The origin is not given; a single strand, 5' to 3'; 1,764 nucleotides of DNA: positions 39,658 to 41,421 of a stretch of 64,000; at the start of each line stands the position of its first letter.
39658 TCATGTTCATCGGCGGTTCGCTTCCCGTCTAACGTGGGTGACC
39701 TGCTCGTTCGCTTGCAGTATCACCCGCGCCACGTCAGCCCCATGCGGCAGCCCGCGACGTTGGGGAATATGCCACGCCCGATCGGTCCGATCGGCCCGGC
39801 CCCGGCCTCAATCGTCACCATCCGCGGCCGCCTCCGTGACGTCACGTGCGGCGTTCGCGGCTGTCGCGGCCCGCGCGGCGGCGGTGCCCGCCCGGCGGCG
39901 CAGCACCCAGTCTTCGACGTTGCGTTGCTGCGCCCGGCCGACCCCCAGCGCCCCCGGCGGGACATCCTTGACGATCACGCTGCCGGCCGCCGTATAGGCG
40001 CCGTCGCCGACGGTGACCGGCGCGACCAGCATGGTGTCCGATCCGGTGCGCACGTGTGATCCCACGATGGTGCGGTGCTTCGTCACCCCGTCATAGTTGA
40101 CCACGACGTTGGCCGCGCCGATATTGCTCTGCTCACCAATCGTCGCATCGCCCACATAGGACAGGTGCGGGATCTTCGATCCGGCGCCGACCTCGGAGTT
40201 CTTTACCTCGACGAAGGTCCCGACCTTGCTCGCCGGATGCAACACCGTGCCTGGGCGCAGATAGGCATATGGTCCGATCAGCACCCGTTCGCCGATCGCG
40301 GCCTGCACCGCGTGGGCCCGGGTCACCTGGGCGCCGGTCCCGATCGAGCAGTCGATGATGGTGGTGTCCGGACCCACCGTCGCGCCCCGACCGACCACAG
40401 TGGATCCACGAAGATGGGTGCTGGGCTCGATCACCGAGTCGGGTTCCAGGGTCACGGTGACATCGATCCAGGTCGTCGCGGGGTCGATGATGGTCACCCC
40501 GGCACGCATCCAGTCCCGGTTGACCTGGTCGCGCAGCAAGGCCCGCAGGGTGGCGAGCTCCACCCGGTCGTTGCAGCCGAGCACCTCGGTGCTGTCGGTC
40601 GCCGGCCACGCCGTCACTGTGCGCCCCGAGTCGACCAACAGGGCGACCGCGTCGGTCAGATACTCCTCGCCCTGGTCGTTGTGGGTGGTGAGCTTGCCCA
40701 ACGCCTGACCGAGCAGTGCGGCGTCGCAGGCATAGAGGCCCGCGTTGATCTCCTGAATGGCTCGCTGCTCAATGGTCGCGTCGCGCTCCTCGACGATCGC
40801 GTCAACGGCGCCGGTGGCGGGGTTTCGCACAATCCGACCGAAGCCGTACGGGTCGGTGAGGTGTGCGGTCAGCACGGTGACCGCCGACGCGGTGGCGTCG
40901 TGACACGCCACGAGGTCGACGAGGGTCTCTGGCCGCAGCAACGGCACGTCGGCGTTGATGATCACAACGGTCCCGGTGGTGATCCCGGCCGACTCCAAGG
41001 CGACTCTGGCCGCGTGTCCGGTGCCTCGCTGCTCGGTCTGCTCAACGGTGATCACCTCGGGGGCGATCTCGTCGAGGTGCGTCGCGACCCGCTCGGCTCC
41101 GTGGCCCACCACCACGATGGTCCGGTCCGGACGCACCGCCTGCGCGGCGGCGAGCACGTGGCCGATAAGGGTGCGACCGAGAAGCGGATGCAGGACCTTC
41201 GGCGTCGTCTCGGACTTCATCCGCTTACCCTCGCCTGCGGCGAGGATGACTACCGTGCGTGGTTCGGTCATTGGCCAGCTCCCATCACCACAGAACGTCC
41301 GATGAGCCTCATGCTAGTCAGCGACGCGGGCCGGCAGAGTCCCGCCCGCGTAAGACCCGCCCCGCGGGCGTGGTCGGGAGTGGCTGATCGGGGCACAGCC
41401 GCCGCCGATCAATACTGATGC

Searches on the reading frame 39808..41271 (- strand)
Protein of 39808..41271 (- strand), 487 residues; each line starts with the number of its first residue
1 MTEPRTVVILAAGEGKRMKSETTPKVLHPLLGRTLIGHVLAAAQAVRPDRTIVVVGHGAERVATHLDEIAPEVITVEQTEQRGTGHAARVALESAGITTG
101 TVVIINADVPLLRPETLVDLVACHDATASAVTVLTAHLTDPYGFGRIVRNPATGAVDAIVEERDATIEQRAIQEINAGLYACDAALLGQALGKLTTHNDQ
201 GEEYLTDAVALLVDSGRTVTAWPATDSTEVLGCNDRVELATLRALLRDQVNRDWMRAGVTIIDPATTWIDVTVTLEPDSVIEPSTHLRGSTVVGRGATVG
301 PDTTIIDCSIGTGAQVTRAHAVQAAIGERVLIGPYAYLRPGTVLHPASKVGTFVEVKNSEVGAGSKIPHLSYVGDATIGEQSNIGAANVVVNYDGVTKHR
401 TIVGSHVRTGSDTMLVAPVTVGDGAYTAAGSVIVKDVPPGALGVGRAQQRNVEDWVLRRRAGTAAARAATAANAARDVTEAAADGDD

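Call 64: search_protein_families(library=pfam, proteins=[window:39808-41271:-], max_evalue=0.00001)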
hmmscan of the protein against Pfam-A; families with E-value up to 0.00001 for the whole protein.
window:39808-41271:- (487 aa): 5 families
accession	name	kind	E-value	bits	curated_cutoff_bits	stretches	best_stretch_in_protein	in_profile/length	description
PF00132.30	Hexapep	-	7e-23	79.8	27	0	401-433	2-34/36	Bacterial transferase hexapeptide (six repeats)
PF12804.13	NTP_transf_3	-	1.1e-20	74.8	27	1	7-137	1-124/160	MobA-like NTP transferase domain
PF00483.29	NTP_transferase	-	2.1e-13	50.8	21.2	1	7-267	2-225/245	Nucleotidyl transferase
PF01128.25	IspD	-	3.8e-09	37.1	27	1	7-135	3-129/221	2-C-methyl-D-erythritol 4-phosphate cytidylyltransferase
PF25084.1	LbH_EIF2B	-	5.1e-09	36.5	54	0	268-355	17-104/105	EIF2B subunit epsilon LbH domain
